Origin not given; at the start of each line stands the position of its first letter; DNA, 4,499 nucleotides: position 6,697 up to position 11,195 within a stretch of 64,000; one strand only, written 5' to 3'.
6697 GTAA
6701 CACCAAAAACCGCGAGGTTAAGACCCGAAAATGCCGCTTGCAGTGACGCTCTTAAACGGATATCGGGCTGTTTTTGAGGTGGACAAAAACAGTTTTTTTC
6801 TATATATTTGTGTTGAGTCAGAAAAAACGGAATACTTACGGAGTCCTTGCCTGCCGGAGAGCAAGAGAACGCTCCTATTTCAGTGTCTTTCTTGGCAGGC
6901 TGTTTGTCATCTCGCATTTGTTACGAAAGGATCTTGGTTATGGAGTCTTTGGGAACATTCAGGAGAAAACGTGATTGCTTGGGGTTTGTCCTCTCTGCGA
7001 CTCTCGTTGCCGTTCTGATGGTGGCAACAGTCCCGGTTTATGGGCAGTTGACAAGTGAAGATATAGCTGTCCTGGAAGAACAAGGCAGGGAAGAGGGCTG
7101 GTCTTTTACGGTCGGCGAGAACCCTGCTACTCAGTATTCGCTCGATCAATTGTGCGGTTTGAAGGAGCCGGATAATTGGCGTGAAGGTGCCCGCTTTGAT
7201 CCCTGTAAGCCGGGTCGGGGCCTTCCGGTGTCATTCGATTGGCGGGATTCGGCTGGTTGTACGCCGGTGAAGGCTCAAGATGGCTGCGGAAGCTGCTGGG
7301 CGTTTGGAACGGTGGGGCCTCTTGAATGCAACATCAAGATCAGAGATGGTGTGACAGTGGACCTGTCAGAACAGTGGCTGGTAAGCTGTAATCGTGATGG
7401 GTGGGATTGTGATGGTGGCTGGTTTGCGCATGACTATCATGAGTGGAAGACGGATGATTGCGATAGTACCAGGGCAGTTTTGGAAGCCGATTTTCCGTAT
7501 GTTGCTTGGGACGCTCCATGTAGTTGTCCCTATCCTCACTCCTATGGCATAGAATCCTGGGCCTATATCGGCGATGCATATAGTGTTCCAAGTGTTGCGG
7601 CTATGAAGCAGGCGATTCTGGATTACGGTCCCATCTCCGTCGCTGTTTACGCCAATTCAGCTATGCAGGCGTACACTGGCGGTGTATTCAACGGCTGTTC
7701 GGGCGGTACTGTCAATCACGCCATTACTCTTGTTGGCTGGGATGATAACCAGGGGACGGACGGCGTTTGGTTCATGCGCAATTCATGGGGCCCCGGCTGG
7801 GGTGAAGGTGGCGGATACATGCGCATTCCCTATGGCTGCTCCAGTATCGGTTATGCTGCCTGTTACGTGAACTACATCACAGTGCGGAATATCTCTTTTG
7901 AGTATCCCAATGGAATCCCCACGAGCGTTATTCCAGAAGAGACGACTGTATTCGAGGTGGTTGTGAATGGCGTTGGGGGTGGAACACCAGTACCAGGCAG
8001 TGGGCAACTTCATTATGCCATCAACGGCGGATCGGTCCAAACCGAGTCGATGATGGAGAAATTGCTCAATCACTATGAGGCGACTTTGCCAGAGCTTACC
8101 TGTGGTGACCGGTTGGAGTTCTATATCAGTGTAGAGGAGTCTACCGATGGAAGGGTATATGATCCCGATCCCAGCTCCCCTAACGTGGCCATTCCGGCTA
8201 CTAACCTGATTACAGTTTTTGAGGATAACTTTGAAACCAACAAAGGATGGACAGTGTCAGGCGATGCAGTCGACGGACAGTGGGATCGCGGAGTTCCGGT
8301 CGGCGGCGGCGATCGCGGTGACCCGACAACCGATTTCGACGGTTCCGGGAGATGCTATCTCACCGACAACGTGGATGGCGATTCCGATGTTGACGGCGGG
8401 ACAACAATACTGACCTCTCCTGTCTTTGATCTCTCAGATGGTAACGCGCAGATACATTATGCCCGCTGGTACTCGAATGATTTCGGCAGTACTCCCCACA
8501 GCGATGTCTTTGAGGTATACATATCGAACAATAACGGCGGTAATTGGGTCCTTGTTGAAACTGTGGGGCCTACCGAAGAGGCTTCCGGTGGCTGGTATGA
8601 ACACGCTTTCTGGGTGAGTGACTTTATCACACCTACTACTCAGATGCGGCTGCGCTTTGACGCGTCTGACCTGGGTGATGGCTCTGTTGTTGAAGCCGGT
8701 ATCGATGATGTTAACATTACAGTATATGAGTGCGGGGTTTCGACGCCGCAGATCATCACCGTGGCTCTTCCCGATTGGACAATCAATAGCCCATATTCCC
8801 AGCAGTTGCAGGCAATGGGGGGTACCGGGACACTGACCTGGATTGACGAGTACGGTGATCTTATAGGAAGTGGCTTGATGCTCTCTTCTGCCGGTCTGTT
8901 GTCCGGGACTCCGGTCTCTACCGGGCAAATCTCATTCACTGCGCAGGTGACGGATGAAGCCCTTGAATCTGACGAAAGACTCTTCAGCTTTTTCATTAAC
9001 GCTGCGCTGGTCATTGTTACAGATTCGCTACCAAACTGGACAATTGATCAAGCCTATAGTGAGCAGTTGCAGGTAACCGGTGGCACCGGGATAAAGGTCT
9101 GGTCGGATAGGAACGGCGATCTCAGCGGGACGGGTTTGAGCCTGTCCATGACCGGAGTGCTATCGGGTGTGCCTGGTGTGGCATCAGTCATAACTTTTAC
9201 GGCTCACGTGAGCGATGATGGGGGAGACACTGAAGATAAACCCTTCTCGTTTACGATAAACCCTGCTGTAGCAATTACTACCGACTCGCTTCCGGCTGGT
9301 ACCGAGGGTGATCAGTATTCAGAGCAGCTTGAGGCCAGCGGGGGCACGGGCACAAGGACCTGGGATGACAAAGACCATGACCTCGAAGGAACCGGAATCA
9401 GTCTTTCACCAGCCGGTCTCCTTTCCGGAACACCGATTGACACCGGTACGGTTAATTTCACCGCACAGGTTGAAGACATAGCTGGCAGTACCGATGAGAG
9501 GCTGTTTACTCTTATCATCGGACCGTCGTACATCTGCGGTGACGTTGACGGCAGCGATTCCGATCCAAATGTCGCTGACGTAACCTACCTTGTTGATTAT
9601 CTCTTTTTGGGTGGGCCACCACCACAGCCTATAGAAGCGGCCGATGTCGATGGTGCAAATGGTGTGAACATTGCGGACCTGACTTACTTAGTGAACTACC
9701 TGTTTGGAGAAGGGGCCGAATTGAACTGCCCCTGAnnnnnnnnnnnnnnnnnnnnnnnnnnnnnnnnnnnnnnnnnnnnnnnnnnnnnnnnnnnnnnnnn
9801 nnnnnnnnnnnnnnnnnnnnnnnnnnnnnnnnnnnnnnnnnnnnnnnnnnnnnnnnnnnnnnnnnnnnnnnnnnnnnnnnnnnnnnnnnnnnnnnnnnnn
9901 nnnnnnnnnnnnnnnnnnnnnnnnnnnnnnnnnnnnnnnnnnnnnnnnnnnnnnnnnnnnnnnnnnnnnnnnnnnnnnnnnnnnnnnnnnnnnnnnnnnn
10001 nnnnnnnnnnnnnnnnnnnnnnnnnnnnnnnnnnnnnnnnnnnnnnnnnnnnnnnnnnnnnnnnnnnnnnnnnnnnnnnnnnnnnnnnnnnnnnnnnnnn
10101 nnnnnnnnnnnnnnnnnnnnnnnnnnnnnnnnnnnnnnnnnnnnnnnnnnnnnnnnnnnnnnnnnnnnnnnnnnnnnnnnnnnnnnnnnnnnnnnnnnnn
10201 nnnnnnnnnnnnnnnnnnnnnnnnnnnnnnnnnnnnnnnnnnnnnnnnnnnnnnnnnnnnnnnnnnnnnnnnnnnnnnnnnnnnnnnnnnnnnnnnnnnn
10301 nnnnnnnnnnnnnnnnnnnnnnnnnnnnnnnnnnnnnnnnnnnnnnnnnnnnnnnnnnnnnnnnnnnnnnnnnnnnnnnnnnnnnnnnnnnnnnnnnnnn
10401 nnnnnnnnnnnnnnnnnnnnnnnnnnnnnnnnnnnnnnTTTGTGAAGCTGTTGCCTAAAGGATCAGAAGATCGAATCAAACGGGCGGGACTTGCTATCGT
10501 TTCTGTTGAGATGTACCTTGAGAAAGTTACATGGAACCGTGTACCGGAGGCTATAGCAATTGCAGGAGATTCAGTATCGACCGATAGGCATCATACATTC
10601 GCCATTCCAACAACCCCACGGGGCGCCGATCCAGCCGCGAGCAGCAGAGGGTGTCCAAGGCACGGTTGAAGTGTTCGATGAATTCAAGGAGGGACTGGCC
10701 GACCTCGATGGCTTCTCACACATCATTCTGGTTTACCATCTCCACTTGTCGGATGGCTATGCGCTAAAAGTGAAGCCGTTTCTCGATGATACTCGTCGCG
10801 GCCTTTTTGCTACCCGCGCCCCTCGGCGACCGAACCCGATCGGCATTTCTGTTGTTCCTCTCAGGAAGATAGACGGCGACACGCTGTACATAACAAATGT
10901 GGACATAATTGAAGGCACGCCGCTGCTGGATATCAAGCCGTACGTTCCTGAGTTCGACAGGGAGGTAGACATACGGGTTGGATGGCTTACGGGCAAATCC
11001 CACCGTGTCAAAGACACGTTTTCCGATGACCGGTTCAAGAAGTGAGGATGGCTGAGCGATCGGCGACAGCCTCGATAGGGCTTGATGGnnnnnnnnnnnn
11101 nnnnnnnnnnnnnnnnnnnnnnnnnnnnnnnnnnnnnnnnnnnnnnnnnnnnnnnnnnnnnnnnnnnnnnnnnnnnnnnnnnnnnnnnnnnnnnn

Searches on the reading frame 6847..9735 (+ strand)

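Call 26: search_protein_families(library=pfam, max_evalue=0.001, proteins=[window:6847-9735:+])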
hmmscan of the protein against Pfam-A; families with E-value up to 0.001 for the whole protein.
window:6847-9735:+ (962 aa): 2 families
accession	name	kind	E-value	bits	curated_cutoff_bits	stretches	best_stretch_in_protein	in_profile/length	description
PF00112.29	Peptidase_C1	-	1.5e-44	153.2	20.7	1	126-332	1-207/220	Papain family cysteine protease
PF05345.18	He_PIG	-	2.8e-19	69.8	24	3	636-714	4-92/96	Putative Ig domain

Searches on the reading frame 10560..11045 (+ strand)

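Call 26: search_protein_families(library=pfam, max_evalue=0.001, proteins=[window:10560-11045:+])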
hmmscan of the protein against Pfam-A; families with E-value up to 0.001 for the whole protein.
window:10560-11045:+ (161 aa): 1 family
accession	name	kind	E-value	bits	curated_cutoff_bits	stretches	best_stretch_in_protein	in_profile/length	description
PF01980.22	TrmO_N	-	1.1e-39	135.7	26.8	1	21-133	1-116/116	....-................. O N-terminal domain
